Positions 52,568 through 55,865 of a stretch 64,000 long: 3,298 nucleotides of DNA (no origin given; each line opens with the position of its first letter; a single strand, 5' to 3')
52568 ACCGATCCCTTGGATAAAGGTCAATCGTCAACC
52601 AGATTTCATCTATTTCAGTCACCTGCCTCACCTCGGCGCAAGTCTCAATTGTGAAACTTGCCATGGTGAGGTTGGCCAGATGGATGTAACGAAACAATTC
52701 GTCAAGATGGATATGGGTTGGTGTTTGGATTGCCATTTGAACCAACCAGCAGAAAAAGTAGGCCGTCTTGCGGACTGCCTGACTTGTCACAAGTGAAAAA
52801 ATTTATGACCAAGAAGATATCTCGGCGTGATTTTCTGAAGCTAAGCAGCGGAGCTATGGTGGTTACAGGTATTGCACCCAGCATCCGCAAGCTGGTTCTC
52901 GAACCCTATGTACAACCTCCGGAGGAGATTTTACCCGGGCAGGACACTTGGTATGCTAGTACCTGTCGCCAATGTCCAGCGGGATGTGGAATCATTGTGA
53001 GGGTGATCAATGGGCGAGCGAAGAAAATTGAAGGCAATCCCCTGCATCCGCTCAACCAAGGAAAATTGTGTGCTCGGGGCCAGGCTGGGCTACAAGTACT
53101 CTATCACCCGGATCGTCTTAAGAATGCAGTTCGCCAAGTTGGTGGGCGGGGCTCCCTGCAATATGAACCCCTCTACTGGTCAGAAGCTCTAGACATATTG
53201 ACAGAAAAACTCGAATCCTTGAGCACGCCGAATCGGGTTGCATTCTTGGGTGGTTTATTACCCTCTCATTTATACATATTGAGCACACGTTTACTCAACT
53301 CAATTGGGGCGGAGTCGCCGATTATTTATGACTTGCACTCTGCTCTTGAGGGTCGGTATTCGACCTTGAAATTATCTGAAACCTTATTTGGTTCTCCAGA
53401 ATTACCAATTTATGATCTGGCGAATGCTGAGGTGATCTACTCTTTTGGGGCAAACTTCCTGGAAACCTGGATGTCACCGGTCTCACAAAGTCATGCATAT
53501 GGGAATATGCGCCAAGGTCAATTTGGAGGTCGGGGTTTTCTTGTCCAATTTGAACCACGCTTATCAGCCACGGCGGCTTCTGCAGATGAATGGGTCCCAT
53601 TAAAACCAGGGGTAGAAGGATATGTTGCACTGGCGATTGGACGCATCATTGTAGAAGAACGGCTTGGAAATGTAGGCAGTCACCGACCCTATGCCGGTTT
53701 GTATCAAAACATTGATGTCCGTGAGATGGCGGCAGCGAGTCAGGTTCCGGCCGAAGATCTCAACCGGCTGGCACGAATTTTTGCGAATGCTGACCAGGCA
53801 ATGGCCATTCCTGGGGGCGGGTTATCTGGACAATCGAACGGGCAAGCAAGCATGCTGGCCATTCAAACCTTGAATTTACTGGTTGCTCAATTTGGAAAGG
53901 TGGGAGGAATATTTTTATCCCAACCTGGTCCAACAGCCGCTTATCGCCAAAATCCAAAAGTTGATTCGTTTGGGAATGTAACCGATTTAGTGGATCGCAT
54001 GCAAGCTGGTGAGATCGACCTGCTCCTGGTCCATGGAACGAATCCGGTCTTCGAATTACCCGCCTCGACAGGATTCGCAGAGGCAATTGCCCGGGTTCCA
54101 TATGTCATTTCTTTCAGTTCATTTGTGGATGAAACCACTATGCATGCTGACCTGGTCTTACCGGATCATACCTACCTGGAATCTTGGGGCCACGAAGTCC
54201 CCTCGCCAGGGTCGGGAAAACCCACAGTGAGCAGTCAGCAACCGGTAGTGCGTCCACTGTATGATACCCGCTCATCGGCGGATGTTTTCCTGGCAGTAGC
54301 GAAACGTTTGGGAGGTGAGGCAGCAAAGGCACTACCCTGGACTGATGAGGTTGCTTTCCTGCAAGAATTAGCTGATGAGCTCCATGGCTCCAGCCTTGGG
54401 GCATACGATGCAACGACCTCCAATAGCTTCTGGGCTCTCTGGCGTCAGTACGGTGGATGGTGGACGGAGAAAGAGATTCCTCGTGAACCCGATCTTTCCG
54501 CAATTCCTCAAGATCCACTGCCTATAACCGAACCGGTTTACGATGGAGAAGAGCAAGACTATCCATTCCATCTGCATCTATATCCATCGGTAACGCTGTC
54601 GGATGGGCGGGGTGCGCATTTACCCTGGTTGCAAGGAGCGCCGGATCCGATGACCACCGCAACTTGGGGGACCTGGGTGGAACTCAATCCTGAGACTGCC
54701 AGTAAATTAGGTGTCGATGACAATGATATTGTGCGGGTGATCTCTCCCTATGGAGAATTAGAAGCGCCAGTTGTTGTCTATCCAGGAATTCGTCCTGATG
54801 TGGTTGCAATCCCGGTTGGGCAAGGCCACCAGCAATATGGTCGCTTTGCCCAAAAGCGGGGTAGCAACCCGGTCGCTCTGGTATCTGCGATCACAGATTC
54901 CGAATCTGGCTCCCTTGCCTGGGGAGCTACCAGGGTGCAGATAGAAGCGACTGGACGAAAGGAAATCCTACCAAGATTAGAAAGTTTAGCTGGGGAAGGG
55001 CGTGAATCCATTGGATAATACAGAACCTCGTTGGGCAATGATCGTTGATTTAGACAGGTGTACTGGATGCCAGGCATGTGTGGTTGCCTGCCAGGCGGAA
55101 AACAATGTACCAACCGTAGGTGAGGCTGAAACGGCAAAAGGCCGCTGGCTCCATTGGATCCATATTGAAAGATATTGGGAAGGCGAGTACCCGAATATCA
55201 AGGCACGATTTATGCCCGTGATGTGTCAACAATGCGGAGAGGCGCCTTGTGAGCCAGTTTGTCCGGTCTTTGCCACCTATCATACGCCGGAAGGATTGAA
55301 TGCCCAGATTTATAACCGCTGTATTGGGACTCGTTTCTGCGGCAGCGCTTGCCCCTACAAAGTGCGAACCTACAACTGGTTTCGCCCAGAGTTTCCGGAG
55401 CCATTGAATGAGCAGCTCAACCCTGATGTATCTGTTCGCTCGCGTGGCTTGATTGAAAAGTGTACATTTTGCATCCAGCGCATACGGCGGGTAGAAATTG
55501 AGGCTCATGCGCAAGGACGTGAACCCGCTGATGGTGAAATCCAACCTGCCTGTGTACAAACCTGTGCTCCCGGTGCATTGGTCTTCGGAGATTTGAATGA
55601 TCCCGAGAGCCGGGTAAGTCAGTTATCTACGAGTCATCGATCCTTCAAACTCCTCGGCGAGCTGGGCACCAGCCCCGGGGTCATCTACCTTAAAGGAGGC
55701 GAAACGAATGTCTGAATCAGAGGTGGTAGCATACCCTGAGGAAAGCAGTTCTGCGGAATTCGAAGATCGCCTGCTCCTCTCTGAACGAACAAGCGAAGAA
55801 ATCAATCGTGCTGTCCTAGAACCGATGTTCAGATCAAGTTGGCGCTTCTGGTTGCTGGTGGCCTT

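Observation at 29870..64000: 34-kb contiguous cytochrome island: ccm machinery, two quinol:cytochrome c oxidoreductases, two dedicated two-component systems and 60 CXXCH motifs, but no terminal oxidase or reductase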

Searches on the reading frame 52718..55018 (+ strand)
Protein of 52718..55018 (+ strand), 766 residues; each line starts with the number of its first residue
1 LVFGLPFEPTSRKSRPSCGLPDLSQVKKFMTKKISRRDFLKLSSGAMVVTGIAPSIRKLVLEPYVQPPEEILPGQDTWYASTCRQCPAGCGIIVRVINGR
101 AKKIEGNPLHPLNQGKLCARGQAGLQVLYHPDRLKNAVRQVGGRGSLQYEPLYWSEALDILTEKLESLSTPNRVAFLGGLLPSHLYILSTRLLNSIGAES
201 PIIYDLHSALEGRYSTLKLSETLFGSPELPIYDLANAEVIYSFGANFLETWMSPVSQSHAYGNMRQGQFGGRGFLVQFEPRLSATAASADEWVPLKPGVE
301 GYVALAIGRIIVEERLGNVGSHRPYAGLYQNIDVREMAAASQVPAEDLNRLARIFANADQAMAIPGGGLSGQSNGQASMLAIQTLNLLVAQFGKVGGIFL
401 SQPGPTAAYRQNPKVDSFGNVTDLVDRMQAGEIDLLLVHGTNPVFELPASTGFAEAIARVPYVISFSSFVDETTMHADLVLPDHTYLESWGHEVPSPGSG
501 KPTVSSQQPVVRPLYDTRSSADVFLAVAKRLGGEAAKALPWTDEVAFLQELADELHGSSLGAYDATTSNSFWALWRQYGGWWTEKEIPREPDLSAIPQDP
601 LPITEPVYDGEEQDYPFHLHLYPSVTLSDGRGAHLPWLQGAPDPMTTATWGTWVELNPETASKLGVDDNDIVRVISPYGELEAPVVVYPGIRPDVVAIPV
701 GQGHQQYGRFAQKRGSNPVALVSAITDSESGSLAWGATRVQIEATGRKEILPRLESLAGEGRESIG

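Call 6: search_protein_families(library=pfam, proteins=[window:52718-55018:+])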
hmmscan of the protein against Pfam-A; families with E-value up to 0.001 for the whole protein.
window:52718-55018:+ (766 aa): 3 families
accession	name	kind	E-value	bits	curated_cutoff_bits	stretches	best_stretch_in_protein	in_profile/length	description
PF00384.28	Molybdopterin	-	7.8e-24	84.8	24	1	147-530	12-353/353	Molybdopterin oxidoreductase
PF04879.21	Molybdop_Fe4S4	-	1.9e-16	60.2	22.7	1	77-130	2-55/55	Molybdopterin oxidoreductase Fe4S4 domain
PF01568.27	Molydop_binding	-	4.4e-15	56.1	26.8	1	652-731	30-102/110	Molydopterin dinucleotide binding domain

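Call 22: search_protein_families(library=ncbifam, proteins=[window:52805-55018:+], max_evalue=0.01)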
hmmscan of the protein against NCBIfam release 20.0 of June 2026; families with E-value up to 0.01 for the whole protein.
window:52805-55018:+ (737 aa): 26 families (the best 25 are shown)
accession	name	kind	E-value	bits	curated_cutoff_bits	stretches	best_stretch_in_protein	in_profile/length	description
NF041783.2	mnquin_red_QrcB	equivalog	3.9e-90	302.9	440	2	5-503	3-504/695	menaquinone reductase molybdopterin-binding-like subunit QrcB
NF012032.0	PRK15488.1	equivalog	1.6e-60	205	694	3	4-373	2-365/759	thiosulfate reductase PhsA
NF041714.1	arsenate_red_ArrA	equivalog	1.9e-59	201.6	1600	3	5-309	3-304/848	arsenate respiratory reductase molybdopterin-containing subunit ArrA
TIGR02166.1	dmsA_ynfE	subfamily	7.5e-43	146.6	777.7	4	5-287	1-289/794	DMSO/selenate family reductase complex A subunit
TIGR01591.1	Fdh-alpha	equivalog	6.9e-38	130.2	666.25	2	53-368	2-316/672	formate dehydrogenase subunit alpha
NF047855.1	AssmNtatRedNasC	equivalog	6.5e-31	107.3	1100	4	394-463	400-469/708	assimilatory nitrate reductase catalytic subunit NasC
TIGR03479.1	DMSO_red_II_alp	subfamily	1.4e-26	92.9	984.75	3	53-287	62-297/913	molybdopterin-dependent oxidoreductase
NF041885.1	selenate_YnfE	exception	9e-24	83.3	1675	2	5-287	3-296/805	selenate/tellurate reductase subunit YnfE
NF011567.1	PRK14991.1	equivalog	3.9e-23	81.2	1750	2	624-692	908-976/1022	tetrathionate reductase subunit TtrA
NF041884.1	selenate_YnfF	exception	6.1e-22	77.3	1650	1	5-287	1-289/798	selenate/tellurate reductase subunit YnfF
NF011566.1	PRK14990.1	exception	2.6e-21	75.4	1600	1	48-287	59-309/814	dimethylsulfoxide reductase subunit A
TIGR01553.1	formate-DH-alph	equivalog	1.8e-19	69.1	814.2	1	4-136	1-136/1009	formate dehydrogenase-N subunit alpha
NF041323.1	Nitr_red_NasA_Halo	equivalog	1.4e-16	60.2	1000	2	56-366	2-308/673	assimilatory nitrate reductase NasA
TIGR00509.1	bisC_fam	subfamily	4.3e-16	58.3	1017.55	2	403-547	412-552/772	molybdopterin guanine dinucleotide-containing S/N-oxide reductase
NF010055.0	PRK13532.1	equivalog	4.9e-14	51.5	904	1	4-138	2-134/830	nitrate reductase catalytic subunit NapA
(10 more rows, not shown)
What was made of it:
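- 52263..58276 (+): ACIII-like complex: ActA pentahaem (52263-52796), ActB1 Mo-pterin-family subunit with TAT signal (52862-55018), ActB2 4-cluster ferredoxin (55002-55715), ActC NrfD-type with about 10 TM (55708-57129), ActD (57246-57773), ActE monohaem (57770-58276). There is no ActF. Best NCBIfam hit for ActB1 is QrcB at 303 bits, below its cut-off of 440 (call 22).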

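Call 41: search_solved_structures(query=window:52805-55018:+, max_evalue=1e-10, show_alignments=2)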
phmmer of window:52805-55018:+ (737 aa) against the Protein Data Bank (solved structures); distinct sequences matched with E-value up to 1e-10: 30.
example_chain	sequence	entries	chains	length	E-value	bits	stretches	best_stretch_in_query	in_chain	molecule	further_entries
6cz7_A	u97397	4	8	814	1.3e-51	179.1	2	45-298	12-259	ArrA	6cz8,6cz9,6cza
6f0k_B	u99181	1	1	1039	1.1e-38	136.4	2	384-497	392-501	Fe-S-cluster-containing hydrogenase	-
6lod_B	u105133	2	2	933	3e-36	128.3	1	362-496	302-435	Fe-S-cluster-containing hydrogenase components 1-like protein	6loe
2vpw_A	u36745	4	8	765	3.9e-36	127.9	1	6-375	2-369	THIOSULFATE REDUCTASE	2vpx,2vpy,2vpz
6btm_B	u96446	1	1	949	8e-36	126.9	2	371-499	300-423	Alternative Complex III subunit B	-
8k9e_B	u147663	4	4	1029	2.7e-35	125.1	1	4-498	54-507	Fe-S-cluster-containing hydrogenase components 1-like protein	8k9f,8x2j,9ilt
2jim_A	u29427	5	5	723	3.1e-23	85.3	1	47-375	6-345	PERIPLASMIC NITRATE REDUCTASE | PROTEIN (PERIPLASMIC NITRATE REDUCTASE)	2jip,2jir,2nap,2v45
2jio_A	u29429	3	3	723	1.5e-22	83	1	47-375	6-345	PERIPLASMIC NITRATE REDUCTASE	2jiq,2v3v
7qv7_S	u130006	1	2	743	1.1e-20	76.9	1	50-368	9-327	Hydrogen dependent carbon dioxide reductase subunit FdhF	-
5e7o_A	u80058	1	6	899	1.2e-18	70.1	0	70-296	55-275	DMSO reductase family type II enzyme, molybdopterin subunit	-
4ydd_A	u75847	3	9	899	1.3e-18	70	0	70-296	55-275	DMSO reductase family type II enzyme, molybdopterin subunit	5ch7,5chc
7bkb_D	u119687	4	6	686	3.7e-18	68.4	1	49-367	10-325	Formate dehydrogenase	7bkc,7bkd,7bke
7vw6_A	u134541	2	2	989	5.6e-18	67.9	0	48-367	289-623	Formate dehydrogenase | Tungsten-containing formate dehydrogenase alpha subunit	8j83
7e5z_A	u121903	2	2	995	5.7e-18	67.8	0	48-367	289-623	Formate dehydrogenase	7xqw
9t1s_L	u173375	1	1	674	1.1e-17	66.9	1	52-367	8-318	formate dehydrogenase (coenzyme F420)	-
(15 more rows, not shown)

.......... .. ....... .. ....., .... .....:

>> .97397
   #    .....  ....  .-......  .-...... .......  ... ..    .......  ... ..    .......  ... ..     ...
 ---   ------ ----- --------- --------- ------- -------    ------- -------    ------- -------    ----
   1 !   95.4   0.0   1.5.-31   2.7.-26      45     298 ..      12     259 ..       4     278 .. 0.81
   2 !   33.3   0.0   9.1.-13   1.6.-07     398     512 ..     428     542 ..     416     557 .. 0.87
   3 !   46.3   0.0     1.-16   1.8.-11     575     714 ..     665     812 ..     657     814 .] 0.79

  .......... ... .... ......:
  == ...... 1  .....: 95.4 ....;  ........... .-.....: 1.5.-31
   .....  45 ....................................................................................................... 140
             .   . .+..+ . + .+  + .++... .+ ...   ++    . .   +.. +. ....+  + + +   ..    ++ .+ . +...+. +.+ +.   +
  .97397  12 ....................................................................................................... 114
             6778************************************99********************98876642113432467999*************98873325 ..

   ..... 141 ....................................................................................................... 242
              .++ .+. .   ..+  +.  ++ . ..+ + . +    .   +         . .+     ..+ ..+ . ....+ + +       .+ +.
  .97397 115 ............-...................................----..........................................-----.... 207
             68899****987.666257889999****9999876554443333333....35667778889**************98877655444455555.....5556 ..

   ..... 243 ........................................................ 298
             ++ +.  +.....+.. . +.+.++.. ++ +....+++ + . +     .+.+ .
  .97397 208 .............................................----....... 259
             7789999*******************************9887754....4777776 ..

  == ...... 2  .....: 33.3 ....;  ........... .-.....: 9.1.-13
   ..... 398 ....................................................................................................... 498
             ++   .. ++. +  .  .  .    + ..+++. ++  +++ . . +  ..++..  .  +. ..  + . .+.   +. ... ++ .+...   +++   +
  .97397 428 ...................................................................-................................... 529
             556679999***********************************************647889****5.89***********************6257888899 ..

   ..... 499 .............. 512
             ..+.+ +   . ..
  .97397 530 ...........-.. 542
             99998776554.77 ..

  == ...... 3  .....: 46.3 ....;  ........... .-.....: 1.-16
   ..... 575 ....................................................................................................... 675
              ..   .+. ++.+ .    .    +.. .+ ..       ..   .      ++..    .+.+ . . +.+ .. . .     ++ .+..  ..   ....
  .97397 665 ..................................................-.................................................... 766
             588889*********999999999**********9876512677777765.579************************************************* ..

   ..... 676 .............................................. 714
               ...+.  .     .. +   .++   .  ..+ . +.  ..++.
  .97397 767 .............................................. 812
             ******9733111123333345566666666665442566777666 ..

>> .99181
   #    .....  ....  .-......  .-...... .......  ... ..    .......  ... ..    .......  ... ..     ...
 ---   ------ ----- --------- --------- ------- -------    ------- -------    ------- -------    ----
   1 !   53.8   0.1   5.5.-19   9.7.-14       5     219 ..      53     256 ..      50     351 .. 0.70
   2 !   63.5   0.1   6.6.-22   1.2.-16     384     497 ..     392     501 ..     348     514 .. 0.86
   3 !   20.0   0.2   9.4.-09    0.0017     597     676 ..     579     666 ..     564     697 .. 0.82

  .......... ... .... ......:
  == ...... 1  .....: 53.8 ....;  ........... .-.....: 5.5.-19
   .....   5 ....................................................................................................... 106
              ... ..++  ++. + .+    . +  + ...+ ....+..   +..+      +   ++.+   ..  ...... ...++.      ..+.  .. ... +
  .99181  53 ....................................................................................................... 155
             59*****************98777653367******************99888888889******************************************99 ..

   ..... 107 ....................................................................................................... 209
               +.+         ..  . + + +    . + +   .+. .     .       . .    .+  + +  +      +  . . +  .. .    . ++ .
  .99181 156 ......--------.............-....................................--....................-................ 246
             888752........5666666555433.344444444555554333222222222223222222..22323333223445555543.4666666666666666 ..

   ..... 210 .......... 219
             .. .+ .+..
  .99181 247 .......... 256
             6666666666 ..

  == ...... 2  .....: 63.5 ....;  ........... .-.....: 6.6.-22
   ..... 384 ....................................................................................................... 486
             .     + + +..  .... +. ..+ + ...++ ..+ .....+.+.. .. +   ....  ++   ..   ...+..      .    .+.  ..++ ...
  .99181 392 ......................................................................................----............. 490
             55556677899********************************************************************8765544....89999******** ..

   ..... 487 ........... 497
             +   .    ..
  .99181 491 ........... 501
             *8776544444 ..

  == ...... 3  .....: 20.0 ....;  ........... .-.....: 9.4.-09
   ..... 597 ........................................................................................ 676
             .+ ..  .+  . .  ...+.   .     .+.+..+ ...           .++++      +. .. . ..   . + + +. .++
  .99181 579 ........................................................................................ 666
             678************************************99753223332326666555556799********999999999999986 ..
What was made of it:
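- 52263..58276 (+): Best PDB sequence hit is ArrA, ahead of the ACIII ActB chains (call 41).
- ArrA is the best PDB sequence hit (call 41).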

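Call 78: find_homologous_proteins(query=window:52862-55018:+, max_evalue=1e-30)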
Query window:52862-55018:+ (718 aa): 5566 proteins with E <= 1e-30 among 8000 candidates; the best 120 are listed.
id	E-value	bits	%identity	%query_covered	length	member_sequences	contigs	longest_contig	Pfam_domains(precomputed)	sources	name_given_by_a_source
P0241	0.0e+0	1644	100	100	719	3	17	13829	PF00384.28,PF01568.28,PF04879.22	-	-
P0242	0.0e+0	1435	85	100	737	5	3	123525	PF00384.28,PF01568.28,PF04879.22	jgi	jgi:anaerobic selenocysteine-containing dehydrogenase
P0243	0.0e+0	1391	83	100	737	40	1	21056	PF00384.28,PF01568.28,PF04879.22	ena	-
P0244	0.0e+0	1379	82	99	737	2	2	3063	PF10518.15,PF00384.28,PF01568.28,PF04879.22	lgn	-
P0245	0.0e+0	1378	82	100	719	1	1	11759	PF00384.28,PF01568.28,PF04879.22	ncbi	-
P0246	0.0e+0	1365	81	100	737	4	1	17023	PF10518.15,PF00384.28,PF01568.28,PF04879.22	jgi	jgi:anaerobic selenocysteine-containing dehydrogenase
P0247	0.0e+0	1363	80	100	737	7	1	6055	PF00384.28,PF01568.28,PF04879.22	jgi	jgi:anaerobic selenocysteine-containing dehydrogenase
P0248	0.0e+0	1360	80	100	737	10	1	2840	PF00384.28,PF01568.28,PF04879.22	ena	-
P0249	0.0e+0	1356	81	100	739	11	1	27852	PF00384.28,PF01568.28,PF04879.22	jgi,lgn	jgi:anaerobic selenocysteine-containing dehydrogenase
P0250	0.0e+0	1355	81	99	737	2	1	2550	PF10518.15,PF00384.28,PF01568.28,PF04879.22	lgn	-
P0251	0.0e+0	1350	80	100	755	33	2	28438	PF00384.28,PF01568.28,PF04879.22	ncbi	-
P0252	0.0e+0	1348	80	100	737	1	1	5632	PF10518.15,PF00384.28,PF01568.28,PF04879.22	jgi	jgi:anaerobic selenocysteine-containing dehydrogenase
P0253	0.0e+0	1342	79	100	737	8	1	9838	PF00384.28,PF01568.28,PF04879.22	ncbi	-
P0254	0.0e+0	1342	79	100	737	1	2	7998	PF10518.15,PF00384.28,PF01568.28,PF04879.22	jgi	jgi:anaerobic selenocysteine-containing dehydrogenase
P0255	0.0e+0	1339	79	100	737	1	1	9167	PF00384.28,PF01568.28,PF04879.22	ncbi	-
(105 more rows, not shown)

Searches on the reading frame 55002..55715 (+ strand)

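Call 6: search_protein_families(library=pfam, proteins=[window:55002-55715:+])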
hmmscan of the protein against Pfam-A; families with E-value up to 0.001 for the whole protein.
window:55002-55715:+ (237 aa): 7 families
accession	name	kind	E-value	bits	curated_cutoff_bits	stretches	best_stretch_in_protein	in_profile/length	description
PF12838.12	Fer4_7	-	4.8e-12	46.6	27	1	19-89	1-50/52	4Fe-4S dicluster domain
PF13247.11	Fer4_11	-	1.2e-08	35.5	26.2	1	68-126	3-63/100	4Fe-4S dicluster domain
PF13187.11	Fer4_9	-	8.7e-07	29.3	27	1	19-89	1-49/52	4Fe-4S dicluster domain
PF12797.12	Fer4_2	-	1.8e-06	28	24.5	1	11-31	1-21/22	4Fe-4S binding domain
PF13237.11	Fer4_10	-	1.4e-05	25.3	25.5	0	13-88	2-53/53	4Fe-4S dicluster domain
PF13183.11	Fer4_8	-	1.7e-05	25.7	27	0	17-89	2-66/68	4Fe-4S dicluster domain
PF00037.32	Fer4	-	0.00016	21.8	21.1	1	14-31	2-19/24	4Fe-4S binding domain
